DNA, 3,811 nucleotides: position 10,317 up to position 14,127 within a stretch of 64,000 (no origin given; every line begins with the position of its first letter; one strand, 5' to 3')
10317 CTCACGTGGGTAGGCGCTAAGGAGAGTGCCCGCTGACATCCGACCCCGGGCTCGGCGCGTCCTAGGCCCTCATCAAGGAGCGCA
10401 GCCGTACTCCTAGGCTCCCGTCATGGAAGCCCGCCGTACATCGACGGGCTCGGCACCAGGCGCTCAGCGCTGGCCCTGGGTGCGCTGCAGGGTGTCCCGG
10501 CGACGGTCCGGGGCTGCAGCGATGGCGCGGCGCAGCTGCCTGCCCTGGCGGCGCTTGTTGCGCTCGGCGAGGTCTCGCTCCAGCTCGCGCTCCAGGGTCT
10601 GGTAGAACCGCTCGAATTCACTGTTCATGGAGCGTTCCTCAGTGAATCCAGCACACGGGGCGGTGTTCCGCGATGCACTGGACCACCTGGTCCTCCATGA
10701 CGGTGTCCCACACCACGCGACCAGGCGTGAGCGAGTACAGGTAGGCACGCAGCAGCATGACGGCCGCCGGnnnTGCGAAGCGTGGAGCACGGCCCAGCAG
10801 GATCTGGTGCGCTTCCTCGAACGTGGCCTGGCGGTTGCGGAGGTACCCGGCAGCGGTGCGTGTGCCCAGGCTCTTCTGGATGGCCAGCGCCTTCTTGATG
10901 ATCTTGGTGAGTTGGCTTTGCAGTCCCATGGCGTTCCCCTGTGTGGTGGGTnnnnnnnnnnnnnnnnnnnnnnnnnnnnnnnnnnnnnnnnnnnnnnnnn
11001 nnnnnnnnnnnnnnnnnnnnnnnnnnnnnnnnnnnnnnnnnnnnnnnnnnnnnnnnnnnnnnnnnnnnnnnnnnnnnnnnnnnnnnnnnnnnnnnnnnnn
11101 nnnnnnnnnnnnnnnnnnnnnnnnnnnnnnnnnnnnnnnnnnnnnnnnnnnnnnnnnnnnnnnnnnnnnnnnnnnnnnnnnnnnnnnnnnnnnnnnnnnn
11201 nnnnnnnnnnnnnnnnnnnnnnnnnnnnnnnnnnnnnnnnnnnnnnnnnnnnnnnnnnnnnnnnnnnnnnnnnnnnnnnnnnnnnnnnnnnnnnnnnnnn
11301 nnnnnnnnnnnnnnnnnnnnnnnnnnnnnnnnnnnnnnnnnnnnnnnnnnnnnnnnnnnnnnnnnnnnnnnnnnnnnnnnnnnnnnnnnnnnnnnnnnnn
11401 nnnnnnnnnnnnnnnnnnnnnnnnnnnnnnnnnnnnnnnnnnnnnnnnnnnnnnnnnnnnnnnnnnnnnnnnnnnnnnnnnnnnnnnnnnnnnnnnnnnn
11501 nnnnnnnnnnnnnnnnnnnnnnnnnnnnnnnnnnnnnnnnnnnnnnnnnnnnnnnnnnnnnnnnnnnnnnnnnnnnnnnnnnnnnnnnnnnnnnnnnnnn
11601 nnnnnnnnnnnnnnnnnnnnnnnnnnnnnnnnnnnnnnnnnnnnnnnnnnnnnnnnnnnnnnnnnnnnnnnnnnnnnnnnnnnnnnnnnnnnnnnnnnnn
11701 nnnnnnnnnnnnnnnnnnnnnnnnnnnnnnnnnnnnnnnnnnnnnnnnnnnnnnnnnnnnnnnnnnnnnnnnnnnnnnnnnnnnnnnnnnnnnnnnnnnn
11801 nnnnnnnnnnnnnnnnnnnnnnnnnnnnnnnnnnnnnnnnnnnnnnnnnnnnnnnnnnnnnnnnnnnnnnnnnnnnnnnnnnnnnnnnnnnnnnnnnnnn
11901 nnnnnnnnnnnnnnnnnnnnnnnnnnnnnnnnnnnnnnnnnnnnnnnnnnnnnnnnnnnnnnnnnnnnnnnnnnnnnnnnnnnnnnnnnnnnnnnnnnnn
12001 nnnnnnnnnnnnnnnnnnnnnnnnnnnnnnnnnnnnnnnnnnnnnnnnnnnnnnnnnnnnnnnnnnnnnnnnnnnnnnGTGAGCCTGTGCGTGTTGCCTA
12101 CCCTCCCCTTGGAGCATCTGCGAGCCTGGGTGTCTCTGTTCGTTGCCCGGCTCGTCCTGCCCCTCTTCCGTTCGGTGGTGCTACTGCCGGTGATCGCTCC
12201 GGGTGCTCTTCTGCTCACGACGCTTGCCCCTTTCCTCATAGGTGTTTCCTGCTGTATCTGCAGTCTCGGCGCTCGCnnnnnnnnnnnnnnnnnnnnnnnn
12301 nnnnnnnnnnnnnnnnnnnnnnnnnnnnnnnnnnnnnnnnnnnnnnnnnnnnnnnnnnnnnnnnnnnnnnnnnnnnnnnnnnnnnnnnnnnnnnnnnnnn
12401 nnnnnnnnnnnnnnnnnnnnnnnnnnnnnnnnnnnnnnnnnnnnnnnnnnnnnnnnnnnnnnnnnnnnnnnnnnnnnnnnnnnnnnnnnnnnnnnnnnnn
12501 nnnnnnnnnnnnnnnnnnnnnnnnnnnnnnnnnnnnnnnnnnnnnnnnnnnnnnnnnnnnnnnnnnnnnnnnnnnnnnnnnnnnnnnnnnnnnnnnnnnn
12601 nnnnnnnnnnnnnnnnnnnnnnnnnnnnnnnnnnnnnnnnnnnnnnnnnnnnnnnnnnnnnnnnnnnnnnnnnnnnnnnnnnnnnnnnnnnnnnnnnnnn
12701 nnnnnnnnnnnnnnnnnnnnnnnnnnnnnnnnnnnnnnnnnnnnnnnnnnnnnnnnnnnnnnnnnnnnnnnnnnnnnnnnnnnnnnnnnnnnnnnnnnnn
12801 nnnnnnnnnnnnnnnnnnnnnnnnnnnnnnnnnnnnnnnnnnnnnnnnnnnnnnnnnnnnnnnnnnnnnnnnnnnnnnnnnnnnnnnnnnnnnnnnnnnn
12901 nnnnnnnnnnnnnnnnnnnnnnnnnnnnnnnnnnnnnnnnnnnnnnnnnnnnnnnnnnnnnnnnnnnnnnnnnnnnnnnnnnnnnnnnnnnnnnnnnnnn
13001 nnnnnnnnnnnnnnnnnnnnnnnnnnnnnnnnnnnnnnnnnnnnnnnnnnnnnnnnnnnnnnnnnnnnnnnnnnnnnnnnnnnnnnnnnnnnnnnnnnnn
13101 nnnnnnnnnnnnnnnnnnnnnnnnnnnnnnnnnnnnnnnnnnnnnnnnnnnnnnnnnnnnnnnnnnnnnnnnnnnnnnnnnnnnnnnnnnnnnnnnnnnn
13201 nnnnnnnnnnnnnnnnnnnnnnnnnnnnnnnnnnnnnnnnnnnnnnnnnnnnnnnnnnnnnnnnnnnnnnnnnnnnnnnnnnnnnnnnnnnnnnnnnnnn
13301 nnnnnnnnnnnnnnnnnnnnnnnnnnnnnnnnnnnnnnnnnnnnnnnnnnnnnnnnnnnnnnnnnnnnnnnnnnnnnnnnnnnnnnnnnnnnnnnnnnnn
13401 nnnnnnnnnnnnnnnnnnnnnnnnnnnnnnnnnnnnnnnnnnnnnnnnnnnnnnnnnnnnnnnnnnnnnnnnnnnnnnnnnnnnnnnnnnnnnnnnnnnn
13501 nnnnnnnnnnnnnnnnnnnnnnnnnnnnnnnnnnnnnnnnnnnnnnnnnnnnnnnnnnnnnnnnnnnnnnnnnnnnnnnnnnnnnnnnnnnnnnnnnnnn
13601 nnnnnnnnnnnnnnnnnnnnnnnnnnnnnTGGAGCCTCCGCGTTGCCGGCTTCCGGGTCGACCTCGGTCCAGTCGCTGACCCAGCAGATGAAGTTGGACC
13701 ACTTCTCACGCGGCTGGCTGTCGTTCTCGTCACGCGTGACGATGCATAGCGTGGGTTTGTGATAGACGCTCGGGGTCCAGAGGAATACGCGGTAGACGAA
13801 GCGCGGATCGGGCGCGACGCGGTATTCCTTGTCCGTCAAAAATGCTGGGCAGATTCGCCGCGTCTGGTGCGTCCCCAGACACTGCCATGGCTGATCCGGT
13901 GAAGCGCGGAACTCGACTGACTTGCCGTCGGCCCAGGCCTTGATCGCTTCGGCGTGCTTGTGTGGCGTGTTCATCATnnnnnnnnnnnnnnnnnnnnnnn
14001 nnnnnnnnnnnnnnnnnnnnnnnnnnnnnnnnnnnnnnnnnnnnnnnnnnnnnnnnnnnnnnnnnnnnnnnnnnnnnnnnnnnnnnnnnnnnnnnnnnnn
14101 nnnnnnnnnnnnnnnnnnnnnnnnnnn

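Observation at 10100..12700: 2.6-kb low-coding region with iteron-like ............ repeats, an AT-rich patch and fragmented small ORFs: candidate origin or immunity/regulatory region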

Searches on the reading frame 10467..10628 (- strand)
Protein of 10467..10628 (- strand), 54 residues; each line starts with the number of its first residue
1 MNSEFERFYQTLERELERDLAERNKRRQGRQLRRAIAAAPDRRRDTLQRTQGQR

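Call 18: search_protein_families(library=phrogs, max_evalue=0.01, proteins=[window:10467-10628:-])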
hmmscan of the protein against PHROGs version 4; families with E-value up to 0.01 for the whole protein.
window:10467-10628:- (54 aa): 0 families

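Call 19: search_protein_families(library=pfam, max_evalue=0.01, proteins=[window:10467-10628:-])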
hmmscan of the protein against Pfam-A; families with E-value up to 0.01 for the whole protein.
window:10467-10628:- (54 aa): 0 families

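Call 114: search_protein_families(library=ncbifam, max_evalue=0.01, proteins=[window:10467-10628:-])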
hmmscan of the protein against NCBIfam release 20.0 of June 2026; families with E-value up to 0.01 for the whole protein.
window:10467-10628:- (54 aa): 0 families

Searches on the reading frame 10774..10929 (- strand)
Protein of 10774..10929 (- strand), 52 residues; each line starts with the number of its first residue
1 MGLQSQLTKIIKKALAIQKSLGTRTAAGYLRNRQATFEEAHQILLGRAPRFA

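Call 18: search_protein_families(library=phrogs, max_evalue=0.01, proteins=[window:10774-10929:-])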
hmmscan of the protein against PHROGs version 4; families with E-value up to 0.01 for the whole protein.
window:10774-10929:- (52 aa): 0 families

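Call 19: search_protein_families(library=pfam, max_evalue=0.01, proteins=[window:10774-10929:-])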
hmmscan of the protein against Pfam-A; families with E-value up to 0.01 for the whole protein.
window:10774-10929:- (52 aa): 0 families

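Call 31: search_solved_structures(query=window:10774-10929:-, max_evalue=10)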
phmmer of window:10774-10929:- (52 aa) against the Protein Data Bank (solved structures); distinct sequences matched with E-value up to 10: 2.
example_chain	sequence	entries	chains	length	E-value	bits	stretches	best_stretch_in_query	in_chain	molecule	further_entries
8imn_5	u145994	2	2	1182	0.0065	20.2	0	19-49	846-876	CpcN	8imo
7uek_A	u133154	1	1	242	1.9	12.6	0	6-25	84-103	OT3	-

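Call 32: find_homologous_proteins(query=window:10774-10929:-, max_evalue=0.01)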
Query window:10774-10929:- (52 aa): 1 proteins with E <= 0.01 among 3 candidates.
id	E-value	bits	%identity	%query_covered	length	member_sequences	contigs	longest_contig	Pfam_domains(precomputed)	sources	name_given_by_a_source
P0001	1.2e-24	101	100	100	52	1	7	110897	-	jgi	jgi:hypothetical protein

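Call 33: find_encoding_contigs(protein=P0001, flank=6000, max_places=10)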
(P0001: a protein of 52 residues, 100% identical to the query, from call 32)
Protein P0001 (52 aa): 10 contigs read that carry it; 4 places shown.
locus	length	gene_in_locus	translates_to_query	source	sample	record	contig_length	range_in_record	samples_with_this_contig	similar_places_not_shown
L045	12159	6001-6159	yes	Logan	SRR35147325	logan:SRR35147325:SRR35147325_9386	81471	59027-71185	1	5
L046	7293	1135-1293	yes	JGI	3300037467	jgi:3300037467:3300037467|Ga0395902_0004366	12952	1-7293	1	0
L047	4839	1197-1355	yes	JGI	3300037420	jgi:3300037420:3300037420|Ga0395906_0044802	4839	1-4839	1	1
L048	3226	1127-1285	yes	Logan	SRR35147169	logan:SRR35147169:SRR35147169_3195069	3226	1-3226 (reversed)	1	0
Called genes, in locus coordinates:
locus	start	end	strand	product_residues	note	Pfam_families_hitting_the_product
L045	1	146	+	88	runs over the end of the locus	-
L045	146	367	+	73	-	-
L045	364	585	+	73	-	-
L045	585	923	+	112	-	-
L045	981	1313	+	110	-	-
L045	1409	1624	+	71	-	-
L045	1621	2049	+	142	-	-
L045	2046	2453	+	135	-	PF19698:DUF6197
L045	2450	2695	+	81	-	-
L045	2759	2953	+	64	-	-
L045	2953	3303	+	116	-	-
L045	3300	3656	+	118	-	-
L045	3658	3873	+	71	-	-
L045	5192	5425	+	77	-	-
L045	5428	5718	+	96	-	-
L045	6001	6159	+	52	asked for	-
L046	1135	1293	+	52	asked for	-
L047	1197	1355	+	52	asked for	-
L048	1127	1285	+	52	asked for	-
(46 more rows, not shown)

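Call 64: find_homologous_proteins(query=A4, max_evalue=0.01)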
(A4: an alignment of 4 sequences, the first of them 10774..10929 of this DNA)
Query A4 (4 sequences) (52 aa, profile of the alignment): 172 proteins with E <= 0.01 among 220 candidates; the best 120 are listed.
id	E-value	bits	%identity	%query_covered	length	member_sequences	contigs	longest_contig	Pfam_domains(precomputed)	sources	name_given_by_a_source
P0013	3.7e-23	99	50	85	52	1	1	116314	-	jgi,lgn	jgi:hypothetical protein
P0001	3.9e-23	99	100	100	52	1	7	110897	-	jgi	jgi:hypothetical protein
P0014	3.8e-20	89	42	87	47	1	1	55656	-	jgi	jgi:hypothetical protein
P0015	4.4e-17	80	37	94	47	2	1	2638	-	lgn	-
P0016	3.4e-16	77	70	85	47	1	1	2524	-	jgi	jgi:hypothetical protein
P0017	2.9e-15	74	47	87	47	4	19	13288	-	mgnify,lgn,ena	mgnify:FL=1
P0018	5.8e-15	73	64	85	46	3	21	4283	-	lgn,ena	-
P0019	6.0e-15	73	56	79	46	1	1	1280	-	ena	-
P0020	1.5e-14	72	71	60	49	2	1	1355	-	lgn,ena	-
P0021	2.3e-14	71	59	71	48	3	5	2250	-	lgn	-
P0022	5.0e-14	70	71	60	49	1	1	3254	-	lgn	-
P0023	9.2e-14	69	49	87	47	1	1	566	-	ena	-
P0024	1.6e-13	68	50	73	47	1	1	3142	-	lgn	-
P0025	1.7e-13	68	53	83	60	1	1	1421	-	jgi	-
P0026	3.0e-13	67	41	75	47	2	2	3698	-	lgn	-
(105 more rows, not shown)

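Call 72: predict_structure(alignment_id=A6)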
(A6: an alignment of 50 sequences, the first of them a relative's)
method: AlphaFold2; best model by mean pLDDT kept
length: 52 residues; sequences in the alignment: 50
mean_pLDDT: 90.0   pTM: 0.67
mean pLDDT of the five models: 90.0, 89.7, 89.6, 89.3, 88.9
residues with pLDDT >= 90: 39; 70-90: 8; 50-70: 5; < 50: 0
segments of 3 or more residues with pLDDT < 50: none
pLDDT, mean of each block of 10 residues (from residue 1): 79 96 96 93 91 63
secondary structure, 60 per line:
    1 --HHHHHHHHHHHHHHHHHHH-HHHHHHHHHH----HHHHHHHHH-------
elements in order: H3-21 H23-32 H37-45

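Call 75: fold_search(model_id=the predicted structure, library=pdb)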
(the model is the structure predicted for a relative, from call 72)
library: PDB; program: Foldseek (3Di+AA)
matches with E <= 10: 62; with E <= 0.001: 0
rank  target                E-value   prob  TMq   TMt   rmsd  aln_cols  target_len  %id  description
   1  5f2h_A                2.6e+00  0.54  0.53  0.10   3.3        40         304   12  2.75 Angstrom resolution crystal structure of uncharacterized protein from Bacillus cereus ATCC 10987 (released 2015-12-16)
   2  6em5_i                2.8e+00  0.66  0.61  0.46   1.5        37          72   14  State D architectural model (Nsa1-TAP Flag-Ytm1) - Visualizing the assembly pathway of nucleolar pre-60S ribosomes (released 2017-12-27)
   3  7oyc_i1               3.0e+00  0.60  0.58  0.34   1.7        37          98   16  Cryo-EM structure of the Xenopus egg 80S ribosome (released 2022-07-20)
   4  5f2h_B                3.0e+00  0.51  0.53  0.10   3.3        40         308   12  2.75 Angstrom resolution crystal structure of uncharacterized protein from Bacillus cereus ATCC 10987 (released 2015-12-16)
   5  7ohs_i                3.6e+00  0.33  0.58  0.45   5.0        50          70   14  Nog1-TAP associated immature ribosomal particle population F from S. cerevisiae (released 2021-11-03)
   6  3jcs_i                3.8e+00  0.47  0.59  0.50   1.6        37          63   16  2.8 Angstrom cryo-EM structure of the large ribosomal subunit from the eukaryotic parasite Leishmania (released 2016-07-20)
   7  9hl9_Li               3.8e+00  0.47  0.58  0.33   1.7        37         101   16  CRYO-EM STRUCTURE OF LEISHMANIA MAJOR 80S RIBOSOME WITH P/E-site tRNA AND mRNA : LM14Cs1H3 sKO STRAIN (released 2025-10-15)
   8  8azw_U                3.8e+00  0.35  0.58  0.34   4.5        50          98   12  Cryo-EM structure of the plant 60S subunit (released 2023-06-07)
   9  5xy3_i                4.1e+00  0.41  0.58  0.44   1.7        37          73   22  Large subunit of Trichomonas vaginalis ribosome (released 2017-08-30)
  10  8qoi_Li               4.3e+00  0.47  0.59  0.33   1.7        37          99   16  Structure of the human 80S ribosome at 1.9 A resolution - the molecular role of chemical modifications and ions in RN (released 2024-06-12)
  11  8qie_i                4.3e+00  0.44  0.58  0.37   1.6        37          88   16  CRYO-EM STRUCTURE OF LEISHMANIA MAJOR 80S RIBOSOME : LM32Cs1C1 mutant snoRNA overexpression, class 4 (released 2025-01-01)
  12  6lu8_K                4.3e+00  0.44  0.59  0.34   1.7        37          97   16  Cryo-EM structure of a human pre-60S ribosomal subunit - state A (released 2020-08-26)
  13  8a3w_i                4.3e+00  0.41  0.58  0.38   1.6        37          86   16  CRYO-EM STRUCTURE OF LEISHMANIA MAJOR 80S RIBOSOME : WILD TYPE (released 2023-12-20)
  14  6zu5_LII              5.2e+00  0.38  0.59  0.34   1.6        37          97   24  Structure of the Paranosema locustae ribosome in complex with Lso2 (released 2020-11-04)
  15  8q7z_Bi               5.2e+00  0.38  0.59  0.33   1.7        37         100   16  Structure of the G. gallus 80S non-rotated ribosome (released 2024-08-28)
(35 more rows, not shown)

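Call 83: search_dna_similar(query=window:10774-10929:-, collection=phages, mode=protein, max_evalue=0.01, max_rows=20)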
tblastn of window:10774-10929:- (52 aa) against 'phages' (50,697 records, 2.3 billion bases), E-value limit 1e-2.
No match.

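Call 114: search_protein_families(library=ncbifam, max_evalue=0.01, proteins=[window:10774-10929:-])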
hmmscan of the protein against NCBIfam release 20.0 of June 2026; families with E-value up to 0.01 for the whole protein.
window:10774-10929:- (52 aa): 0 families

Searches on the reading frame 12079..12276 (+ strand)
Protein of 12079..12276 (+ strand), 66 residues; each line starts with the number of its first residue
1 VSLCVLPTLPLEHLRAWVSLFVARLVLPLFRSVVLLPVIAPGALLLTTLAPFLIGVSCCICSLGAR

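Call 113: list_cluster_members(proteins=[window:12079-12276:+, window:12075-12611:+, window:12319-12606:+, window:12672-12917:+, window:10642-10758:-, window:10467-10628:-])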
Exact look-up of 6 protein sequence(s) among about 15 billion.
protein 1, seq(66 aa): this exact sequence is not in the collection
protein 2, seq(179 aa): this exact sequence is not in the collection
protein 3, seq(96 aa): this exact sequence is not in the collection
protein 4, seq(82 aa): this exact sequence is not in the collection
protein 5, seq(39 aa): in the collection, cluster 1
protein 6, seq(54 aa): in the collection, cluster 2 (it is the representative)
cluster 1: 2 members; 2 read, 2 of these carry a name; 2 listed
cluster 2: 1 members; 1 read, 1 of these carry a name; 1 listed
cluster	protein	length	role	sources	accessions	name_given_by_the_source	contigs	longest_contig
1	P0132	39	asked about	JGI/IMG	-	hypothetical protein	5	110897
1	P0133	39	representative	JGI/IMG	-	hypothetical protein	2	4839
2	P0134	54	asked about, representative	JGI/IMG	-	hypothetical protein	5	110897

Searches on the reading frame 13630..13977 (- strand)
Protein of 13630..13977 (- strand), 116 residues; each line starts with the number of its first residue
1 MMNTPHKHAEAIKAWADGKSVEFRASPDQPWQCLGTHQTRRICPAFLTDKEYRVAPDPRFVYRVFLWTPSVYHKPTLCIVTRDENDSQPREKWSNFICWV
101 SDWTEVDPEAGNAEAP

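Call 18: search_protein_families(library=phrogs, max_evalue=0.01, proteins=[window:13630-13977:-])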
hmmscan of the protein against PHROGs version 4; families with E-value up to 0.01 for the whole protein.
window:13630-13977:- (116 aa): 1 family
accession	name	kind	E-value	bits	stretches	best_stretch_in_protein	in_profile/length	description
phrog_34112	-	unknown function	0.00096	20.5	1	6-56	4-54/59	-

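Call 19: search_protein_families(library=pfam, max_evalue=0.01, proteins=[window:13630-13977:-])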
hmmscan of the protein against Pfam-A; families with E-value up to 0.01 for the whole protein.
window:13630-13977:- (116 aa): 0 families
